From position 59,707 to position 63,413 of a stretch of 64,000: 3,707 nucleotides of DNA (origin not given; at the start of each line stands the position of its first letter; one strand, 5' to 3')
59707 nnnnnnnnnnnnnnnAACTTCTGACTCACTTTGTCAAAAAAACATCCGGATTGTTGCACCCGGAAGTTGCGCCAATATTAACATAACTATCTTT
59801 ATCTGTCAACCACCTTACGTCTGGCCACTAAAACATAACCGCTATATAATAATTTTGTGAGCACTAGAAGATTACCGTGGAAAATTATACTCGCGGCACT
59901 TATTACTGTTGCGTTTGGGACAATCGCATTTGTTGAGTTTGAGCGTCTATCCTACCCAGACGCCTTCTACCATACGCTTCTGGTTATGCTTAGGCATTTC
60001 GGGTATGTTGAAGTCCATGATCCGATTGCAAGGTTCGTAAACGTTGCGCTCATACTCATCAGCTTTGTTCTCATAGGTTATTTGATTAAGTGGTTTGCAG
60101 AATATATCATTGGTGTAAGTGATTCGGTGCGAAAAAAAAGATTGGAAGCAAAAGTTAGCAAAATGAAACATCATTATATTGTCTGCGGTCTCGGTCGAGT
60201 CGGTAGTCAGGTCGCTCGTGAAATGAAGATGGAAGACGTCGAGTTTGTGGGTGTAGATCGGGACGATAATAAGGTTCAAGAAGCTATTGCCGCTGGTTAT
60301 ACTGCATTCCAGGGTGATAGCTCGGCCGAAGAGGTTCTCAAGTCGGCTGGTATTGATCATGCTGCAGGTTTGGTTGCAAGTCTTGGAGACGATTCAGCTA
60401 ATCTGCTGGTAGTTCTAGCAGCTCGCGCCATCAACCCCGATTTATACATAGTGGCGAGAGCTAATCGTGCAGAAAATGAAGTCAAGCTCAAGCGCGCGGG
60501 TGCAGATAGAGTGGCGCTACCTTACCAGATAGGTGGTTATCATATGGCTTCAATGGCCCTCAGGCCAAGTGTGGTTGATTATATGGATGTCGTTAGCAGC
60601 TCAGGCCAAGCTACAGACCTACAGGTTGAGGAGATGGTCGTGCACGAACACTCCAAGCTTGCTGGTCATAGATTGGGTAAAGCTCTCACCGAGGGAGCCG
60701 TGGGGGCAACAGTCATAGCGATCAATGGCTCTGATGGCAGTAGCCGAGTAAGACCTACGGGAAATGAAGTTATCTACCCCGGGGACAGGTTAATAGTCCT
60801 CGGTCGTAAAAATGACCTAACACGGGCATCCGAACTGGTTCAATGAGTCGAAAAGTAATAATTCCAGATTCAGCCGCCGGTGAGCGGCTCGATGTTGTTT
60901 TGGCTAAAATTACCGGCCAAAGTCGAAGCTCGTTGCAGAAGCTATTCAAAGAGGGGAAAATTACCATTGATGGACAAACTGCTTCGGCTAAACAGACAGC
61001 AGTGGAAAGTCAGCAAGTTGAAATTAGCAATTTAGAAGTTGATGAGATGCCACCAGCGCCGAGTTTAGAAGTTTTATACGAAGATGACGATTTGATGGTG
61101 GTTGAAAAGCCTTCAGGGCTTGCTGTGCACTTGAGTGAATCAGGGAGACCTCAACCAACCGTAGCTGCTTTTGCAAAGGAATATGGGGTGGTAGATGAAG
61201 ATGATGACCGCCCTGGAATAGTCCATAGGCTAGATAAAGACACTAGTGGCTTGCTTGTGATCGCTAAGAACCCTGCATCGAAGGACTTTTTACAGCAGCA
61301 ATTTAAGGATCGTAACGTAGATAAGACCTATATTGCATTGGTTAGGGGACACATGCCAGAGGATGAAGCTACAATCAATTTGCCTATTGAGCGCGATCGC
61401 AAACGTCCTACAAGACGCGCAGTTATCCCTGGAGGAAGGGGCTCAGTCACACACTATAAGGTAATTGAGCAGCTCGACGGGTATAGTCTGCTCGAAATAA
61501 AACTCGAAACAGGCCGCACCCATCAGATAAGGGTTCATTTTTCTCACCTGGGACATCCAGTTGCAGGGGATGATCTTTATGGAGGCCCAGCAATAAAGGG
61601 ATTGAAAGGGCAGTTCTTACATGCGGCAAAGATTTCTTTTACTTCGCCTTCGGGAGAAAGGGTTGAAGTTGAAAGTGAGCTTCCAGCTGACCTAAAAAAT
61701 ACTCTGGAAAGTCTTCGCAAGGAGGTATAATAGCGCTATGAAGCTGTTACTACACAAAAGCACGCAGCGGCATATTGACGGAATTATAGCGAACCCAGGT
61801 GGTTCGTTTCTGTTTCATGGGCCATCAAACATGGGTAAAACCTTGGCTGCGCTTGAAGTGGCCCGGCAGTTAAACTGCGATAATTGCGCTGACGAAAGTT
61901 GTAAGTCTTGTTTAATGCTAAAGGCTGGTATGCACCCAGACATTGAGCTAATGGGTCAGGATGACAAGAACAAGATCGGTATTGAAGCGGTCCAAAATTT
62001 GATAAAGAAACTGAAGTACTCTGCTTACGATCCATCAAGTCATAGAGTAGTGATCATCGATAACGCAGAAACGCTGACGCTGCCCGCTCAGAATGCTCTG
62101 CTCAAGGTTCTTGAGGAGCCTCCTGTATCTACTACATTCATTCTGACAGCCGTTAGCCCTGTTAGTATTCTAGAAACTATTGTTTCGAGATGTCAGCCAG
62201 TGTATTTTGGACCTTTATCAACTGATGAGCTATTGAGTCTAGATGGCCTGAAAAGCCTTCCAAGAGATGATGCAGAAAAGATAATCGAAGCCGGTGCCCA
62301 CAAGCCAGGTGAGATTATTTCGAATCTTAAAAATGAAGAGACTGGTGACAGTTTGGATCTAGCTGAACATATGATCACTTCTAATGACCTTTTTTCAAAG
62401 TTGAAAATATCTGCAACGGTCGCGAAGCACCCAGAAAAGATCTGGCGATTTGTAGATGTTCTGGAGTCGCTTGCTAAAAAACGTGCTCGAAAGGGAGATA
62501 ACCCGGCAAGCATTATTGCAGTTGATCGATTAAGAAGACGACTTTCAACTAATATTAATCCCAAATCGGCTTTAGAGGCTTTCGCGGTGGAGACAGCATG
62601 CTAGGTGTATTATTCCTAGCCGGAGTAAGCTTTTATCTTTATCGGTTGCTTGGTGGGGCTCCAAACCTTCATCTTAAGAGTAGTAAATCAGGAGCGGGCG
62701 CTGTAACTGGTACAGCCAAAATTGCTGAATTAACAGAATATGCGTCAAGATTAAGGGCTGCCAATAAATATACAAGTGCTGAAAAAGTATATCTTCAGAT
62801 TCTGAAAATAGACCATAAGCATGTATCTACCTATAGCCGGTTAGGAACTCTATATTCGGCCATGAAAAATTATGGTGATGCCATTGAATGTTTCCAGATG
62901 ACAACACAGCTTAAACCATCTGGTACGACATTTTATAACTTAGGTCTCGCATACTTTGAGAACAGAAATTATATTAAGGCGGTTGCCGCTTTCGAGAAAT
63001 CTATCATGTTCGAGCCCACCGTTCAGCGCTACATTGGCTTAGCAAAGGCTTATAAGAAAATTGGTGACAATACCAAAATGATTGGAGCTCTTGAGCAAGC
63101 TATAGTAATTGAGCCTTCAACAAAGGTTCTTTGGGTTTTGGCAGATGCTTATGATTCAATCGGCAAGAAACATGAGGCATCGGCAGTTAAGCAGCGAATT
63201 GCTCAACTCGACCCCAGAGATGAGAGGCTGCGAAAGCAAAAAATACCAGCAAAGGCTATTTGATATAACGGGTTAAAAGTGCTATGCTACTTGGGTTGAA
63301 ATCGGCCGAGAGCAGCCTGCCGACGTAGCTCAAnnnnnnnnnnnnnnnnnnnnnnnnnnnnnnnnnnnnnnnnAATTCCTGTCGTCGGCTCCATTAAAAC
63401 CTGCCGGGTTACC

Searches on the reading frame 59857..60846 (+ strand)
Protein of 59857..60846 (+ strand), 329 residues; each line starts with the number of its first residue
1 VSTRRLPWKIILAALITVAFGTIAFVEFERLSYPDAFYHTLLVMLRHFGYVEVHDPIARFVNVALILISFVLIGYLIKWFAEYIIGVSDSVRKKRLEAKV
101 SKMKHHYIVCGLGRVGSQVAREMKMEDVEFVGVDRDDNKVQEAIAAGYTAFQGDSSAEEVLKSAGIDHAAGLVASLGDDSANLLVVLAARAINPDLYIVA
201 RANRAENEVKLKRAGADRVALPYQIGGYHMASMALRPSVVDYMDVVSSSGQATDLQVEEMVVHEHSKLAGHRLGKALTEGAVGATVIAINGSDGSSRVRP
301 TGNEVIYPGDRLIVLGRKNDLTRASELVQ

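Call 72: search_protein_families(library=pfam, proteins=[window:59857-60846:+], max_evalue=0.00001)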
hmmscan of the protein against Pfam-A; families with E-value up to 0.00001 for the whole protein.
window:59857-60846:+ (329 aa): 2 families
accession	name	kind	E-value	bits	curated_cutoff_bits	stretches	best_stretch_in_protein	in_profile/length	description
PF02254.24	TrkA_N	-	3.3e-34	118.1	23.8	1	107-222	1-116/116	TrkA-N domain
PF02080.26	TrkA_C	-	2.2e-10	40.7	27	1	257-327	1-69/71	TrkA-C domain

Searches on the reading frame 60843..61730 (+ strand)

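Call 72: search_protein_families(library=pfam, proteins=[window:60843-61730:+], max_evalue=0.00001)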
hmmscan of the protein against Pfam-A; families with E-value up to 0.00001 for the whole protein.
window:60843-61730:+ (295 aa): 1 family
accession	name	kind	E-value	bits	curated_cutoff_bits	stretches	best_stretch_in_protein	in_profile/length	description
PF00849.27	PseudoU_synth_2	-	1.2e-38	133.2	26.8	1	83-235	1-152/152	RNA pseudouridylate synthase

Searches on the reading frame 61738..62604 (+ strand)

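Call 72: search_protein_families(library=pfam, proteins=[window:61738-62604:+], max_evalue=0.00001)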
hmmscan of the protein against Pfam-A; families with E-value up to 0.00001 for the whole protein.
window:61738-62604:+ (288 aa): 2 families
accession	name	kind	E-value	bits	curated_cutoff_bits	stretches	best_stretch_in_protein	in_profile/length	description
PF13177.12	DNA_pol3_delta2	-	4.8e-39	134.4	27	1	23-160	21-160/161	DNA polymerase III, delta subunit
PF00004.35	AAA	-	2e-08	35.2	21.2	1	25-157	2-128/131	ATPase family associated with various cellular activities (AAA)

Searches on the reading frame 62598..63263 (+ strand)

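Call 72: search_protein_families(library=pfam, proteins=[window:62598-63263:+], max_evalue=0.00001)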
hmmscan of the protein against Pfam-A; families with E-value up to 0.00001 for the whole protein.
window:62598-63263:+ (221 aa): 11 families
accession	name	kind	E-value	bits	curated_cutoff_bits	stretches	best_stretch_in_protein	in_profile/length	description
PF00515.34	TPR_1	-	1.2e-18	66.5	27.8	2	78-108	3-33/34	Tetratricopeptide repeat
PF13181.12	TPR_8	-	4.2e-18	64.3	25.7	0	112-140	4-32/34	Tetratricopeptide repeat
PF07719.23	TPR_2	-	2.1e-17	62.2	27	0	112-141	4-33/34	Tetratricopeptide repeat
PF13428.12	TPR_14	-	1.2e-11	44.5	23.5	0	44-84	3-43/44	Tetratricopeptide repeat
PF13424.12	TPR_12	-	1e-10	42.1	30.1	0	50-105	11-74/77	Tetratricopeptide repeat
PF13176.12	TPR_7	-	5e-10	39.1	27.9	0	147-171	4-30/36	Tetratricopeptide repeat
PF13414.12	TPR_11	-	1.1e-08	35.1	26.8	0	51-88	3-40/42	TPR repeat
PF13374.12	TPR_10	-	4.5e-08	33.3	27.5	0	77-100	3-26/42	Tetratricopeptide repeat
PF13174.12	TPR_6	-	8e-08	32.9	26.3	0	112-134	3-25/33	Tetratricopeptide repeat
PF14559.12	TPR_19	-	1.8e-07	31.8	25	0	52-105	1-54/68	Tetratricopeptide repeat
PF13431.12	TPR_17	-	2.4e-07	31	24.4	0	65-97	2-34/34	Tetratricopeptide repeat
